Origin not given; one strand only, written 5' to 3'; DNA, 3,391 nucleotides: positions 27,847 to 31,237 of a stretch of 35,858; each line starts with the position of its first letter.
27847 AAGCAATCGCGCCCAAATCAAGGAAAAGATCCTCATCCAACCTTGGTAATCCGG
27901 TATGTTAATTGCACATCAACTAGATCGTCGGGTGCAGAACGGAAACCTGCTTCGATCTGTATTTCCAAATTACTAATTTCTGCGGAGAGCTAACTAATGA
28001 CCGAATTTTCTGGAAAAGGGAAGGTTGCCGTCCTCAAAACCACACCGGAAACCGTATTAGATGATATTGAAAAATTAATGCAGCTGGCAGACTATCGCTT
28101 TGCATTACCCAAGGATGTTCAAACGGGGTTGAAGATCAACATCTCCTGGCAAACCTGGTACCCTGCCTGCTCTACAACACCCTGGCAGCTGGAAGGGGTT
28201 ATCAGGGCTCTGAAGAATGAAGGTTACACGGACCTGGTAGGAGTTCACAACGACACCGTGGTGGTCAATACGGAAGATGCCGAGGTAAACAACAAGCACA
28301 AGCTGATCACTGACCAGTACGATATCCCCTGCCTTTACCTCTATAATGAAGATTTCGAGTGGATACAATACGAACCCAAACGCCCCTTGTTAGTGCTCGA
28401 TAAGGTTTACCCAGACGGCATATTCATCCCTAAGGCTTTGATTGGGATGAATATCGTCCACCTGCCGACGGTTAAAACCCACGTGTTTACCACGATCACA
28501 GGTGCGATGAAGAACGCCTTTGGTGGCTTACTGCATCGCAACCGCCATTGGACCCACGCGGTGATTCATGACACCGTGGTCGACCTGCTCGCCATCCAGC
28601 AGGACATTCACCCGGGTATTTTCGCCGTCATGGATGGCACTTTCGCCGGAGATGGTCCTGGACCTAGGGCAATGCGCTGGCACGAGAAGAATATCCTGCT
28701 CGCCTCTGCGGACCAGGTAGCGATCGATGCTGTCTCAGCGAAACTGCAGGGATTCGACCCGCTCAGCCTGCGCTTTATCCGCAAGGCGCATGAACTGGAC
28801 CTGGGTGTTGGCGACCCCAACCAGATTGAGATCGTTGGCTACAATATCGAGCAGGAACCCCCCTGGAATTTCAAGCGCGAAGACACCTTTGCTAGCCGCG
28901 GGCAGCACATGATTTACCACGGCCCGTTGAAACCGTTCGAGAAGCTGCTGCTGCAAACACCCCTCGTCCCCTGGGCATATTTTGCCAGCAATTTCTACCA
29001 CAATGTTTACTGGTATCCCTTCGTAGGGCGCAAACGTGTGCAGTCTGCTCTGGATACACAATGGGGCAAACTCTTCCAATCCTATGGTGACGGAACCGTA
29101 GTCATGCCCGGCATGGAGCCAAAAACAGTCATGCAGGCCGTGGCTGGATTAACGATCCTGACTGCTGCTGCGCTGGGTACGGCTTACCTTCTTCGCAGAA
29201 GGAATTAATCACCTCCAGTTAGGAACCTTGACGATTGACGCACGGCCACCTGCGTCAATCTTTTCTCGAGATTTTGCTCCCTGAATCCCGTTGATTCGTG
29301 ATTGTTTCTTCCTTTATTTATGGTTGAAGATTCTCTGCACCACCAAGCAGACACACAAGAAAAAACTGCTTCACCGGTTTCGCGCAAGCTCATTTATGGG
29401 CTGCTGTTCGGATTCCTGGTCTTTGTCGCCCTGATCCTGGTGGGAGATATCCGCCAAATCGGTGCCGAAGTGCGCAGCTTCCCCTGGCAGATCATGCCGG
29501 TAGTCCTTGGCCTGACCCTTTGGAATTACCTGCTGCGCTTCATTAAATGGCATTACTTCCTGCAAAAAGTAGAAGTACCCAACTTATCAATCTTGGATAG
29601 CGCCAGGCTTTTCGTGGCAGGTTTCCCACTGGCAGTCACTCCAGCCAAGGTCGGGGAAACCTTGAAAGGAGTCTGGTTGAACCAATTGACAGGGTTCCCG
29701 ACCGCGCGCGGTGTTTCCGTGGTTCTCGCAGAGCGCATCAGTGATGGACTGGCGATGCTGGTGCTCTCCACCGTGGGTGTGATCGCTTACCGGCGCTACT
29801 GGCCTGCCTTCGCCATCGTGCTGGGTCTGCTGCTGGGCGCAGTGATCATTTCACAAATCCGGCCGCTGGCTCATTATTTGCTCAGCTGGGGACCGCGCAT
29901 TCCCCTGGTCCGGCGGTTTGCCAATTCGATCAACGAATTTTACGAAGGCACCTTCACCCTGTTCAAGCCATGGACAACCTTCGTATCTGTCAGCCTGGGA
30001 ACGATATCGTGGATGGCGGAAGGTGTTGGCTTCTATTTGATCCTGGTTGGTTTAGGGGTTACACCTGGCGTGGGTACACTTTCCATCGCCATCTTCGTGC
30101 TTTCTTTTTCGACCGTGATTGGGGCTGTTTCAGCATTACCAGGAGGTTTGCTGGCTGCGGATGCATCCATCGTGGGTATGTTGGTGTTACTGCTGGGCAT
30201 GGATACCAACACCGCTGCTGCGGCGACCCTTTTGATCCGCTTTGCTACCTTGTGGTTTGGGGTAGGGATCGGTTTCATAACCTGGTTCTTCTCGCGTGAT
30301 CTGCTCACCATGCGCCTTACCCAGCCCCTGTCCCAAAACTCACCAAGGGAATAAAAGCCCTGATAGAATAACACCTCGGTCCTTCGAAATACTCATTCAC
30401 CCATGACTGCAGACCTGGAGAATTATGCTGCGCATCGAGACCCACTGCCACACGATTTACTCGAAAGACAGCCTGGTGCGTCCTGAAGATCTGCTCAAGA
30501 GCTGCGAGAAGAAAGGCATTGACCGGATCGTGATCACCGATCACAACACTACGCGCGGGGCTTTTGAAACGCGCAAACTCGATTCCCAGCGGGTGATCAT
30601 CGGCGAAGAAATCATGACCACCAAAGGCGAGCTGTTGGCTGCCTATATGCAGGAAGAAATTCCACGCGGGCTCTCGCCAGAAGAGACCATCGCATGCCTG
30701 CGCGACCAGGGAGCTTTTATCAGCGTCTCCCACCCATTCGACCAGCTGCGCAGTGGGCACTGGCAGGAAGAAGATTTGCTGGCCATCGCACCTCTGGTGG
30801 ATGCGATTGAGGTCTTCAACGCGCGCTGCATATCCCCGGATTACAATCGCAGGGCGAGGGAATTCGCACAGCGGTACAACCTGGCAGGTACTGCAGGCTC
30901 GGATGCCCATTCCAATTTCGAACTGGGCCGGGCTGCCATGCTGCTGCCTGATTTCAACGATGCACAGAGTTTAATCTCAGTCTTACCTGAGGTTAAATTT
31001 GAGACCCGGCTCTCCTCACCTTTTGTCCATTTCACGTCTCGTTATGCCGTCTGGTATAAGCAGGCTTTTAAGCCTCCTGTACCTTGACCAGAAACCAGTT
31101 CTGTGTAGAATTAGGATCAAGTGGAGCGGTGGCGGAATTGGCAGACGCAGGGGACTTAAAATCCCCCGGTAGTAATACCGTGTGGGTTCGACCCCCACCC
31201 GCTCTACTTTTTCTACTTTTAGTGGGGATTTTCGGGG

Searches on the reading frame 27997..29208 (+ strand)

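Call 3: search_protein_families(library=pfam, proteins=[window:27997-29208:+], max_evalue=0.01)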
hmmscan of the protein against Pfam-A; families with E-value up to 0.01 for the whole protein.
window:27997-29208:+ (403 aa): 1 family
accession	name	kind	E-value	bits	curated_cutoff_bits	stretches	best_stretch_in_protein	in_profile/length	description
PF04015.17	DUF362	-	2.9e-22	80.1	24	1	45-248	3-199/200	Domain of unknown function (DUF362)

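Call 81: search_protein_families(library=ncbifam, proteins=[window:27997-29208:+], max_evalue=0.01)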
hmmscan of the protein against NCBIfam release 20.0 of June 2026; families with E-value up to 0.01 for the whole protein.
window:27997-29208:+ (403 aa): 1 family
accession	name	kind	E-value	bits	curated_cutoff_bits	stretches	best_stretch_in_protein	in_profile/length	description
NF052623.1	Npun_F2552_fam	equivalog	1.5e-08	34.4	500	1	152-280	137-267/314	Npun_F2552 family protein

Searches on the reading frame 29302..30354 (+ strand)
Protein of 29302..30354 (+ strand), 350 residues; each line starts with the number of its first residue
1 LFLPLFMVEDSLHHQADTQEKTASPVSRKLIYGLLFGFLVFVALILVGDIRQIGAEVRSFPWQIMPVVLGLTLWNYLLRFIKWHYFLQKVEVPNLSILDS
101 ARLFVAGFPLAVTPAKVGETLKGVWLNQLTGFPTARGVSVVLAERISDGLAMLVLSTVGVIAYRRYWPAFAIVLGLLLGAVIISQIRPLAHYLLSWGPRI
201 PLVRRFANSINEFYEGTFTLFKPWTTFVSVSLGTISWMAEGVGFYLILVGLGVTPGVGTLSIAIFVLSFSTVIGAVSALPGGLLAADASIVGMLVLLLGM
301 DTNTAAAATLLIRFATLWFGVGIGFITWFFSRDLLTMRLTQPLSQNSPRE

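Call 3: search_protein_families(library=pfam, proteins=[window:29302-30354:+], max_evalue=0.01)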
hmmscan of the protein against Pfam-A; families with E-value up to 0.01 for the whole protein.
window:29302-30354:+ (350 aa): 1 family
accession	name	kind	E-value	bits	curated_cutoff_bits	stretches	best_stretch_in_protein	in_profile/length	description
PF03706.18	LPG_synthase_TM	-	6.4e-37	128.1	33.4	1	35-324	2-302/302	Lysylphosphatidylglycerol synthase TM region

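Call 81: search_protein_families(library=ncbifam, proteins=[window:29302-30354:+], max_evalue=0.01)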
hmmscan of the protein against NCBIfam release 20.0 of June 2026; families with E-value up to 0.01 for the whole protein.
window:29302-30354:+ (350 aa): 2 families
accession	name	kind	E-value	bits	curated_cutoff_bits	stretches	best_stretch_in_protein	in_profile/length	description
TIGR00374.1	TIGR00374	subfamily_domain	4.3e-17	62.5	43.2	1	37-331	4-313/323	flippase-like domain-containing protein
NF053789.1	GlcN_PG_flip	equivalog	7.5e-08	32.1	320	1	40-324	16-310/327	glucosaminyl phosphatidylglycerol flippase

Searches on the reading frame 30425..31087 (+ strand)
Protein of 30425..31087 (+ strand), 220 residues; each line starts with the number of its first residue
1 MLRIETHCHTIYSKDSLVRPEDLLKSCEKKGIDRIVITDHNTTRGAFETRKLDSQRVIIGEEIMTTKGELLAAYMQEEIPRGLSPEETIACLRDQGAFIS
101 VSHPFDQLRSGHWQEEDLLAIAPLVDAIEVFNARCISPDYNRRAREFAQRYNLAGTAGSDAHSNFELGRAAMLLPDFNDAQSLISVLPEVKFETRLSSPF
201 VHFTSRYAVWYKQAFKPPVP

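Call 43: search_protein_families(library=pfam, proteins=[window:30425-31087:+], max_evalue=0.001)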
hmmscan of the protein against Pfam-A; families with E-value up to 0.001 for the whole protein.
window:30425-31087:+ (220 aa): 2 families
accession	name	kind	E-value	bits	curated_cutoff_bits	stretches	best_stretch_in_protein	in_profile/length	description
PF13263.12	PHP_C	-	5.4e-13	48.7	21.3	1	140-185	3-49/56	PHP-associated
PF02811.25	PHP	-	2.6e-08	34.8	26.4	1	6-49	2-46/164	PHP domain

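Call 81: search_protein_families(library=ncbifam, proteins=[window:30425-31087:+], max_evalue=0.01)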
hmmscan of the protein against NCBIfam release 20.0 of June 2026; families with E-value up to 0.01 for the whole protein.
window:30425-31087:+ (220 aa): 8 families
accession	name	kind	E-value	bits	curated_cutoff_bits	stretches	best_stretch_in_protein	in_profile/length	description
NF038032.1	CehA_McbA_metalo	domain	3.1e-18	66.3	80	1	3-172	4-191/315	CehA/McbA family metallohydrolase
NF047791.1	RNaseRnm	equivalog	1.2e-10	41.1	375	2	5-53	4-51/275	RNase RNM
NF041661.1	Cycl_ph_dihydrol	equivalog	6.9e-09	35.4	500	1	6-54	2-49/259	phosphoribosyl 1,2-cyclic phosphate 1,2-diphosphodiesterase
NF041577.1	nside_bi_sphtase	equivalog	9.7e-09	34.8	400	1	1-54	1-53/276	3',5'-nucleoside bisphosphate phosphatase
NF006702.0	PRK09248.1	domain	4.4e-06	26.4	264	1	2-42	3-43/246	PHP domain-containing protein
NF045780.1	TrlF_fam_ATP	equivalog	0.00017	20.4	350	1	7-50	11-61/944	TrlF family AAA-like ATPase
NF004086.0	PRK05588.1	equivalog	0.00028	21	321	1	5-40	3-37/255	histidinol phosphate phosphatase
NF004981.0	PRK06361.1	equivalog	0.0047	16.3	117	0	3-41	1-38/217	histidinol phosphate phosphatase domain-containing protein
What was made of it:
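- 30425..31087 (+): Context: divergently oriented PHP-domain metallohydrolase, a conserved neighbour of the pair. In this clade DUF362 (27997..29208) and a flippase-like LPG_synthase_TM gene (29302..30354) lie between it and gene A. NCBIfam hits are all below cutoff (call 81).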
